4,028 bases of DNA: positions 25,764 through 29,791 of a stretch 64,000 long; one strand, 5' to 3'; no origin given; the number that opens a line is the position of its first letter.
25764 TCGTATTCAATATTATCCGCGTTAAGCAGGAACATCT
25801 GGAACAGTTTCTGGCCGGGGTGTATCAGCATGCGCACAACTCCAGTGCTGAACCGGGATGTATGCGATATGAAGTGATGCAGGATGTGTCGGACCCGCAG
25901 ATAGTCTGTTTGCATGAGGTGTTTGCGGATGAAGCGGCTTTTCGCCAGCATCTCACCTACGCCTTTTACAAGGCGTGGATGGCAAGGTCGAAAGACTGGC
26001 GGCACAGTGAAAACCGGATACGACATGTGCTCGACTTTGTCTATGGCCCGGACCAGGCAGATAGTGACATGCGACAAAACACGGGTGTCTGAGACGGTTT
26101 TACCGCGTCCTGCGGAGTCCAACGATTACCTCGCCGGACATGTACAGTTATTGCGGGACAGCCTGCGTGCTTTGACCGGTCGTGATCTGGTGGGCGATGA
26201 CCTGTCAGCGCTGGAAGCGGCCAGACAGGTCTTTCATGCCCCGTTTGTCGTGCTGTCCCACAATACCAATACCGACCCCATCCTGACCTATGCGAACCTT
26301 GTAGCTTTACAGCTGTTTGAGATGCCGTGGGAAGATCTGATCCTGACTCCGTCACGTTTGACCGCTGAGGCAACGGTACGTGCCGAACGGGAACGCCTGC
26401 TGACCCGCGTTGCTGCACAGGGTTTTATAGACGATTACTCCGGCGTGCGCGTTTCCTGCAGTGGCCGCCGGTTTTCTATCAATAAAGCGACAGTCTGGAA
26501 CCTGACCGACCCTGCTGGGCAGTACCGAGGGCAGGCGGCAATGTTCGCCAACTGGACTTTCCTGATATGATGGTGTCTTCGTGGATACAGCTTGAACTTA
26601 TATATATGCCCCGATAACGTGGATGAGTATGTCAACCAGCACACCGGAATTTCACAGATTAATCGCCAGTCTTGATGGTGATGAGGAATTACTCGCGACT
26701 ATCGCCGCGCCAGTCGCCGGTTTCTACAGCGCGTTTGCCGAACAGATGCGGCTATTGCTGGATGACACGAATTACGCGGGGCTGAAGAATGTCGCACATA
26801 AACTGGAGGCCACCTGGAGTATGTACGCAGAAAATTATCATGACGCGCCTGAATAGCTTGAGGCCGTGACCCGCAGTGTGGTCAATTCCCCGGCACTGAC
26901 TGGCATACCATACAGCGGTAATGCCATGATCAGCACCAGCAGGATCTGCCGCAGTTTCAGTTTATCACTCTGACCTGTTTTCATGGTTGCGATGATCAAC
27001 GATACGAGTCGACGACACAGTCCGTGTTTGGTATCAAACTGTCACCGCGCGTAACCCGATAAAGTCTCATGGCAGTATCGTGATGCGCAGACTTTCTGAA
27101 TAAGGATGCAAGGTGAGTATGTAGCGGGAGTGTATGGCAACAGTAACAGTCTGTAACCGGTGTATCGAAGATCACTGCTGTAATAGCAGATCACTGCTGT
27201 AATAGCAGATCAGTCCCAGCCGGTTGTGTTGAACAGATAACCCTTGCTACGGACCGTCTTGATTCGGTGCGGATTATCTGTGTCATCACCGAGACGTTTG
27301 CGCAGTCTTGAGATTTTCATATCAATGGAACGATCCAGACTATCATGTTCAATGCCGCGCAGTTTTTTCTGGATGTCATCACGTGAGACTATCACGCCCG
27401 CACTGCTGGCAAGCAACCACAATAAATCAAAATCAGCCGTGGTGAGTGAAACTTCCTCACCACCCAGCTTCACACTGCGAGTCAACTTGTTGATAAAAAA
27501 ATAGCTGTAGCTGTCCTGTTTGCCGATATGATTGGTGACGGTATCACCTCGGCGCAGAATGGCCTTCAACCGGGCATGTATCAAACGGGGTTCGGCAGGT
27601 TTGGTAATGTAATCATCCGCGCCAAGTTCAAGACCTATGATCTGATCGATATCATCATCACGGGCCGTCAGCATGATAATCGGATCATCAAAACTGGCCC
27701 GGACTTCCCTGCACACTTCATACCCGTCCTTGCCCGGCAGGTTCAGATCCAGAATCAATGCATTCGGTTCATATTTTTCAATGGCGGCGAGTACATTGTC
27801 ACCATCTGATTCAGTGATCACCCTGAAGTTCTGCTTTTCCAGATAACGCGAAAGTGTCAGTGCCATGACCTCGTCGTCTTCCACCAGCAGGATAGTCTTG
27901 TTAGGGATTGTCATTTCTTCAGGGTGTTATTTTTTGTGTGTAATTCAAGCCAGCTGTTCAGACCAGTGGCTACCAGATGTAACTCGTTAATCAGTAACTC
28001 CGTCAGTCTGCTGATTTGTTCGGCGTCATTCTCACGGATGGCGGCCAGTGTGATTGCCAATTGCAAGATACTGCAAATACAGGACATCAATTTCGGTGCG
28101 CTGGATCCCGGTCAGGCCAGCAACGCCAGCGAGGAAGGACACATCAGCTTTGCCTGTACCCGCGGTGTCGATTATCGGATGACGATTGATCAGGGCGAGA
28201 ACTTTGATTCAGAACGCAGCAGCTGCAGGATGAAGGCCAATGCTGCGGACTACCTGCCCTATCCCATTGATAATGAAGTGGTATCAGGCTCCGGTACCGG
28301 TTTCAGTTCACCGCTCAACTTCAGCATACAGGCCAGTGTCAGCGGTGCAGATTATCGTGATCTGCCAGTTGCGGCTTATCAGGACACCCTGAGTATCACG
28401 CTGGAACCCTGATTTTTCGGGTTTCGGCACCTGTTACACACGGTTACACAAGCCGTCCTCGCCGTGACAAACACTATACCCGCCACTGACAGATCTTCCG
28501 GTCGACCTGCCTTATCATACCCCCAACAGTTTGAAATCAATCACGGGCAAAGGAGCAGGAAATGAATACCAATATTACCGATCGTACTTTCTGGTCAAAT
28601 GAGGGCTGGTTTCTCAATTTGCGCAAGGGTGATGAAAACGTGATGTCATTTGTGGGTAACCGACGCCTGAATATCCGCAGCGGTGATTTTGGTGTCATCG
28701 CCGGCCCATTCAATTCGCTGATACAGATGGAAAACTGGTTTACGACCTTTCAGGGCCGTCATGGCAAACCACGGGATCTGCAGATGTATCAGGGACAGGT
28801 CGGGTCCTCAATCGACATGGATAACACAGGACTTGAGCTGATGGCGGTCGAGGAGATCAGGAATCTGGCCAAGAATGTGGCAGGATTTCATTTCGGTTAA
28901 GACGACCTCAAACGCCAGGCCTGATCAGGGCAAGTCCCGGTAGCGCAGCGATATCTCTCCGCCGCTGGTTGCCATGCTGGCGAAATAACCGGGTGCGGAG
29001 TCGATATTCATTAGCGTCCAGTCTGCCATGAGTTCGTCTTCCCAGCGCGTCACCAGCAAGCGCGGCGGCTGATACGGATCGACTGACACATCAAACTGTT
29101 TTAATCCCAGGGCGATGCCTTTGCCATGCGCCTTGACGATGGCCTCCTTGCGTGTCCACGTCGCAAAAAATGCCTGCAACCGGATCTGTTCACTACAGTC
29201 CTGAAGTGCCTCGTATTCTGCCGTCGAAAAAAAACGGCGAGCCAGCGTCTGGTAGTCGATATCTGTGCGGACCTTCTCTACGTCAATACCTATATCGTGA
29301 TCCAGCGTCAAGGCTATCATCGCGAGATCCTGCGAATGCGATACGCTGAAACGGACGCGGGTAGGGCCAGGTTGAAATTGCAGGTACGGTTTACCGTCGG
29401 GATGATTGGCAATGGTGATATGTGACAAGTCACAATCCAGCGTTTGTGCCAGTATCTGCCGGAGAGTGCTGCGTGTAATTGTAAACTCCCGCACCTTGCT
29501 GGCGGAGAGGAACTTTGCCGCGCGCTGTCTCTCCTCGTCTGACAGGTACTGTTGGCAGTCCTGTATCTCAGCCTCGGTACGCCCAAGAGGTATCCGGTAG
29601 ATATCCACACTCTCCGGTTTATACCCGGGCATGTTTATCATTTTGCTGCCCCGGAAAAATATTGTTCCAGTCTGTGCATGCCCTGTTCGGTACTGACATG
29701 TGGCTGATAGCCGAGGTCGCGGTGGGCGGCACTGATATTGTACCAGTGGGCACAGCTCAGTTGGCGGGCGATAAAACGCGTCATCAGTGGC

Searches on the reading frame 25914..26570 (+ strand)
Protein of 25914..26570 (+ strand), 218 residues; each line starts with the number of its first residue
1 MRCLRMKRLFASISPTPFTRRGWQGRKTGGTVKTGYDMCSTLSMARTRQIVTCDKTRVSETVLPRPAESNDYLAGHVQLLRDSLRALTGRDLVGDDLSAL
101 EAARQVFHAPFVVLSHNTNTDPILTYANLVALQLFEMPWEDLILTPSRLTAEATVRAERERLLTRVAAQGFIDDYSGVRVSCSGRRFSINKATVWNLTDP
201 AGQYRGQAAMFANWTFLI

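Call 34: search_protein_families(library=pfam, proteins=[window:25914-26570:+], max_evalue=0.00001)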
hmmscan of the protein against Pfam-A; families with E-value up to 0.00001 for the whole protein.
window:25914-26570:+ (218 aa): 1 family
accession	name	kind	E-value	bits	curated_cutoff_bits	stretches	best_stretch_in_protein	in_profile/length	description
PF08670.17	MEKHLA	-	1.3e-53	181.2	23.7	1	76-216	3-143/143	MEKHLA domain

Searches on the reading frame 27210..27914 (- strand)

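Call 34: search_protein_families(library=pfam, proteins=[window:27210-27914:-], max_evalue=0.00001)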
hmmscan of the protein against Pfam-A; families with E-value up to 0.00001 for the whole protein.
window:27210-27914:- (234 aa): 2 families
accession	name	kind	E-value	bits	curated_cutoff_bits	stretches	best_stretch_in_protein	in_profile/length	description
PF00072.30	Response_reg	-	9.8e-25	87.3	30.2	1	8-116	1-110/111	Response regulator receiver domain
PF00486.34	Trans_reg_C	-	1.1e-21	77.2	26.2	1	152-228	1-77/77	Transcriptional regulatory protein, C terminal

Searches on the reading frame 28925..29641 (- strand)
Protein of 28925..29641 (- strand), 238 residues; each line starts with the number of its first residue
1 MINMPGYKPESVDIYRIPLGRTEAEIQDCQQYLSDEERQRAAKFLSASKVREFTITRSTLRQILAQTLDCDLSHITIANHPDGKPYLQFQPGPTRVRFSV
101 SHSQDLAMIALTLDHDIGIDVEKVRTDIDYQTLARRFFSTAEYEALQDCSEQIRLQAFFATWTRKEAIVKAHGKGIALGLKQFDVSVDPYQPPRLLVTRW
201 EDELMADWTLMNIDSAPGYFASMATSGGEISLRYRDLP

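Call 4: search_protein_families(library=pfam, proteins=[window:28925-29641:-], max_evalue=0.01)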
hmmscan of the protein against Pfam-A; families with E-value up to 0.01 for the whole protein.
window:28925-29641:- (238 aa): 2 families
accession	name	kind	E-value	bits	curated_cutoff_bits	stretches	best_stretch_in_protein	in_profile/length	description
PF01648.25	ACPS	-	2.6e-21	76.2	25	1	117-209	2-98/111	4'-phosphopantetheinyl transferase superfamily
PF22624.1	AASDHPPT_N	-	1.1e-10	42.1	27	1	23-110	7-96/100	4'-phosphopantetheinyl transferase, N-terminal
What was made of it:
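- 28925..29641 (-): pfaE: Sfp/HetI-type phosphopantetheinyl transferase, last gene of the operon. ACPS scores 76 bits and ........_N 42 bits (call 4).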

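Call 7: search_protein_families(library=ncbifam, proteins=[window:28925-29641:-], max_evalue=0.001)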
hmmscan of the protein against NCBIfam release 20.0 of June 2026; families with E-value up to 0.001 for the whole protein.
window:28925-29641:- (238 aa): 11 families
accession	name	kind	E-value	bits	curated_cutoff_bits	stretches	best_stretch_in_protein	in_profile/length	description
NF042922.1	4PPT_HetI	equivalog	3.2e-47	160.8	370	1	9-234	16-233/235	4'-phosphopantetheinyl transferase HetI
NF007676.0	PRK10351.1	equivalog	5.2e-19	68.6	174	1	61-175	38-146/195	4'-phosphopantetheinyl transferase AcpT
TIGR00556.1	pantethn_trn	domain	2.9e-14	53.3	45.35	1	116-191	4-86/128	phosphopantetheine--protein transferase domain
NF047349.1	4PPT_AusB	equivalog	7e-13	48.5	225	1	82-187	70-163/205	aureusimine biosynthesis 4'-phosphopantetheinyl transferase AusB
NF011253.0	PRK14659.1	equivalog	1.6e-07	31.9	156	0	134-198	27-94/123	holo-[acyl-carrier-protein] synthase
TIGR00516.1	acpS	equivalog_domain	3.4e-07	30.6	59.8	1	125-198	16-91/125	holo-ACP synthase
NF011250.0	PRK14656.1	equivalog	6.9e-06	26.2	175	1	130-212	23-105/126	holo-[acyl-carrier-protein] synthase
NF007604.0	PRK10251.1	equivalog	1.8e-05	24.4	169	1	93-185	84-174/209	enterobactin synthase subunit EntD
NF000832.0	PRK00070.3-2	equivalog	5.1e-05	23.6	107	0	118-198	6-82/116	holo-ACP synthase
NF011254.0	PRK14660.1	equivalog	8e-05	22.6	195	0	121-190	12-83/125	holo-[acyl-carrier-protein] synthase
NF011257.0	PRK14663.1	equivalog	0.00014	21.8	186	0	116-217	2-106/123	holo-[acyl-carrier-protein] synthase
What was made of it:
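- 28925..29641 (-): The HetI model scores 160.8 bits, which is sub-threshold (call 7).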
